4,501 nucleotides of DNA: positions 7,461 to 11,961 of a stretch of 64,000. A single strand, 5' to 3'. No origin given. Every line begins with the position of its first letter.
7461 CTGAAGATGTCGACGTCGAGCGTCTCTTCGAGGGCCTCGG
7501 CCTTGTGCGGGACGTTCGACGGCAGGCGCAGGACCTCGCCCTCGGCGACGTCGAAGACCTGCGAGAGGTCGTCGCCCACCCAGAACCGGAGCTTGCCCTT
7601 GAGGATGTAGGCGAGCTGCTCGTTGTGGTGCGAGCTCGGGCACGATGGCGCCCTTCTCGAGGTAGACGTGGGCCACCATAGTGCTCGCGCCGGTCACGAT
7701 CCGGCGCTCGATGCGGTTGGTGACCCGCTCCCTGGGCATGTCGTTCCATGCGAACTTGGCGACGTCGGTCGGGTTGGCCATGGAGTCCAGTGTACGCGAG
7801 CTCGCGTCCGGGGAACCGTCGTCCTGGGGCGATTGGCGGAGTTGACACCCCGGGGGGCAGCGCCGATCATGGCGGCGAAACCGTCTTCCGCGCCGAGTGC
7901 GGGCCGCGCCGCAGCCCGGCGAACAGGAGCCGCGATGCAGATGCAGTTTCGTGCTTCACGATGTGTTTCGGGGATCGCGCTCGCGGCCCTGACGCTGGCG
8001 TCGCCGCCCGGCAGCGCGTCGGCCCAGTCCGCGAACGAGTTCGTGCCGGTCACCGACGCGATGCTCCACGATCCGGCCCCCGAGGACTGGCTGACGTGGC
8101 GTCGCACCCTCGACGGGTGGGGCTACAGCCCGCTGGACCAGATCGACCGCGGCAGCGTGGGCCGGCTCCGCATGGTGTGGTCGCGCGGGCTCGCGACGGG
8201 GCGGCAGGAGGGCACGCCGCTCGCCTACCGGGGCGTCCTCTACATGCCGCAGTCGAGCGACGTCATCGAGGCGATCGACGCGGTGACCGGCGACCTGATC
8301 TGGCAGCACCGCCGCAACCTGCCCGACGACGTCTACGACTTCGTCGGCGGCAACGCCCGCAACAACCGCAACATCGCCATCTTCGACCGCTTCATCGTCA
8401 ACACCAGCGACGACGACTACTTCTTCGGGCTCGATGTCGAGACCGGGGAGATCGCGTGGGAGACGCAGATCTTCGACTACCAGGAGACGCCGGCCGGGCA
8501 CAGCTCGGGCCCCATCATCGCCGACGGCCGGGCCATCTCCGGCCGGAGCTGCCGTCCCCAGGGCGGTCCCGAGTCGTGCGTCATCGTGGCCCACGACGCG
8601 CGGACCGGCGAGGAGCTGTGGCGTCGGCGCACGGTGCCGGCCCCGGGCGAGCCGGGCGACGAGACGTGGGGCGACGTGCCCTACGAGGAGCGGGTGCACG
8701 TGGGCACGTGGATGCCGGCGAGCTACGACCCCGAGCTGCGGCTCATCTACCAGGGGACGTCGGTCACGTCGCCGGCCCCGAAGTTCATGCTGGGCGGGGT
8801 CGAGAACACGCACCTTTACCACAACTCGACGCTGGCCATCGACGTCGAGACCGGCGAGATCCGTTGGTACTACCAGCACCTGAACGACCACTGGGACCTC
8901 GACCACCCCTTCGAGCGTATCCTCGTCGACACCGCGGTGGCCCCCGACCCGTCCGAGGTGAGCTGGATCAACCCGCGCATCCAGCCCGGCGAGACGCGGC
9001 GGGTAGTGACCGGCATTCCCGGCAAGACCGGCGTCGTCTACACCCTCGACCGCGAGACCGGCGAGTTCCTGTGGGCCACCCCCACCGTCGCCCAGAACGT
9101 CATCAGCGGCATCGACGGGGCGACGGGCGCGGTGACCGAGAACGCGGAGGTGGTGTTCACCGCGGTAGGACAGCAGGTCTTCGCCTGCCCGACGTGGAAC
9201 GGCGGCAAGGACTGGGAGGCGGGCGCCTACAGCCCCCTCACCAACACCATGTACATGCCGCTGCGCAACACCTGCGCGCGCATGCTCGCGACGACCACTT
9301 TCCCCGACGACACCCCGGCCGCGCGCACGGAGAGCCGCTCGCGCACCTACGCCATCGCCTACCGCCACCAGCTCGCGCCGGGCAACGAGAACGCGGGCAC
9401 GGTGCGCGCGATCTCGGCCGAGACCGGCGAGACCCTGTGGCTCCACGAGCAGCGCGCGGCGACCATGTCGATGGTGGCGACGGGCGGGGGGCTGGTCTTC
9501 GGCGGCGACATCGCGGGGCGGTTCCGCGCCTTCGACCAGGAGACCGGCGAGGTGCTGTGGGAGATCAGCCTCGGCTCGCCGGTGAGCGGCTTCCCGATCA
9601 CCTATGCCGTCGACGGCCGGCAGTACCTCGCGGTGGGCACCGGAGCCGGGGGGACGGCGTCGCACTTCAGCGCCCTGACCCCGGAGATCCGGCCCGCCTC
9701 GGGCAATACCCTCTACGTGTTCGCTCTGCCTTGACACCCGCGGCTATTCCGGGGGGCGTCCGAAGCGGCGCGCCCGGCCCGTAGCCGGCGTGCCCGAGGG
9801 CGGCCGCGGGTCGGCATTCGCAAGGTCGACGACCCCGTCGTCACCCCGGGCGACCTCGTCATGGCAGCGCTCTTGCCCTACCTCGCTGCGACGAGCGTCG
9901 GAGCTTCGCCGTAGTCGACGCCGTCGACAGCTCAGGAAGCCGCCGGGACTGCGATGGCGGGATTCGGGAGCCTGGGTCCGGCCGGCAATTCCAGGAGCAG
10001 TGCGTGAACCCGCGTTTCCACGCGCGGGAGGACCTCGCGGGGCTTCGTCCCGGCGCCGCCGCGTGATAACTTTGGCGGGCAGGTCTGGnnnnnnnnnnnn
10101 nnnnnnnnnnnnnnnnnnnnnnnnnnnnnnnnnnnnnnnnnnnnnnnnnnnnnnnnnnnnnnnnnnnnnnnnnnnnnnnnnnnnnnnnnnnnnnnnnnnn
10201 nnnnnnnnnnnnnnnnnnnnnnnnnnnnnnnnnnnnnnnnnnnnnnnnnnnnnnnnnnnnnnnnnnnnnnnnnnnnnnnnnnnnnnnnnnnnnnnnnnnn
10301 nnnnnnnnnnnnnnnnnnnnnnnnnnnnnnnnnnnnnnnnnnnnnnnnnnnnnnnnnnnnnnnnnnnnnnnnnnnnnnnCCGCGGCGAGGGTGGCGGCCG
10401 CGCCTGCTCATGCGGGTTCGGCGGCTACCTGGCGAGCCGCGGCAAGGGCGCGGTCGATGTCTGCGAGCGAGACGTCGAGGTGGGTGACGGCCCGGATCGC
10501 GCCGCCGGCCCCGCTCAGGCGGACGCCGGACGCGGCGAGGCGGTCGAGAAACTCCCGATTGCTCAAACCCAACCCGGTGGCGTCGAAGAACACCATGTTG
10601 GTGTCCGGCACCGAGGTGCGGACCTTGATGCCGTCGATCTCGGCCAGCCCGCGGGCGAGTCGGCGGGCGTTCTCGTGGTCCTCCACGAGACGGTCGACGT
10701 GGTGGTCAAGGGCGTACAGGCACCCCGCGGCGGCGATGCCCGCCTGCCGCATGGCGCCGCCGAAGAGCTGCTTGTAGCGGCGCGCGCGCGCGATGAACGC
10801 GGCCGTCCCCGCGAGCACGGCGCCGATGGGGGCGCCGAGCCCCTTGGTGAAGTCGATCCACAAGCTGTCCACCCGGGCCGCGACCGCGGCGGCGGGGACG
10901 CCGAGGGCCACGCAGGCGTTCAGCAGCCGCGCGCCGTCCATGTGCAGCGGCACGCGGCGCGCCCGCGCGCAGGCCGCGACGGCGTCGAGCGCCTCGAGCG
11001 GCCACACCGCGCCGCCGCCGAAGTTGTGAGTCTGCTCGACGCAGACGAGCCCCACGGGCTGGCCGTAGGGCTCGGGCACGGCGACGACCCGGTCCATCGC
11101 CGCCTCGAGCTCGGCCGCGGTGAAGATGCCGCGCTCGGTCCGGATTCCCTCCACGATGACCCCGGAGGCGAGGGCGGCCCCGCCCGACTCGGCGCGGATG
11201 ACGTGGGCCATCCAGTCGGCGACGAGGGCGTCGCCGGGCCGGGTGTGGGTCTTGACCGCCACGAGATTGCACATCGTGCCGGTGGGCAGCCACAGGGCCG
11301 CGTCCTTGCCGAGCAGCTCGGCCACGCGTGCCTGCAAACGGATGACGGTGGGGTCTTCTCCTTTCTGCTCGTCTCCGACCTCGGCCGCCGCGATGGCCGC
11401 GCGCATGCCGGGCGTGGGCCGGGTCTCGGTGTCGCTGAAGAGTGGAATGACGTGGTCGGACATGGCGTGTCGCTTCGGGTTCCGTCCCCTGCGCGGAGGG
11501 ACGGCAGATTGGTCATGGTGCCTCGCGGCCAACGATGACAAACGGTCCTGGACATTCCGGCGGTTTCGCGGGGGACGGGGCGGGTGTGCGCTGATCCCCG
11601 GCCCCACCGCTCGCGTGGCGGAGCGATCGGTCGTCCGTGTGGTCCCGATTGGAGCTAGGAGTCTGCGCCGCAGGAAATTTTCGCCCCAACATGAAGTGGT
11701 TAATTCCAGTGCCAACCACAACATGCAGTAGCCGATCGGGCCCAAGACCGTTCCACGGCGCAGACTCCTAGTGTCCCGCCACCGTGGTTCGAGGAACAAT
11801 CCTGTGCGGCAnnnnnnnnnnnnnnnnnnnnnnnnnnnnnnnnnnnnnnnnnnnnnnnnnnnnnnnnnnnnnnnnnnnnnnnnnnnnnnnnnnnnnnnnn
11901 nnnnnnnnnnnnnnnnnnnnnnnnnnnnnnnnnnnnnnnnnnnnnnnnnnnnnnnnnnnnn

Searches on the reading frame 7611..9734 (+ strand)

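Call 40: search_protein_families(library=pfam, proteins=[window:7611-9734:+], max_evalue=0.0001)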
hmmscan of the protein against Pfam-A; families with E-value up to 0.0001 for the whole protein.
window:7611-9734:+ (707 aa): 3 families
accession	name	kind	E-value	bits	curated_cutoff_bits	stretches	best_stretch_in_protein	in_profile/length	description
PF01011.28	PQQ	-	6.9e-57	193.9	26.7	2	160-489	1-337/595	Glucose/ethanol/alcohol dehydrogenase, beta-propeller domain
PF13360.13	PQQ_2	-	4.9e-26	92.3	27.6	3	595-672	2-77/233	Outer membrane protein assembly factor BamB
PF13570.13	Beta-prop_ACSF4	-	1.5e-08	34.8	133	0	597-665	114-184/329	Beta-alanine-activating enzyme, beta-propeller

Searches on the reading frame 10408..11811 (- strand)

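Call 40: search_protein_families(library=pfam, proteins=[window:10408-11811:-], max_evalue=0.0001)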
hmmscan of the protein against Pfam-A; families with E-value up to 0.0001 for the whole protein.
window:10408-11811:- (467 aa): 1 family
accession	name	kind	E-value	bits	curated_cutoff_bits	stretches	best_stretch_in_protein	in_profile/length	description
PF01212.27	Beta_elim_lyase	-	3.2e-89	299.5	27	1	124-410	2-286/288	Beta-eliminating lyase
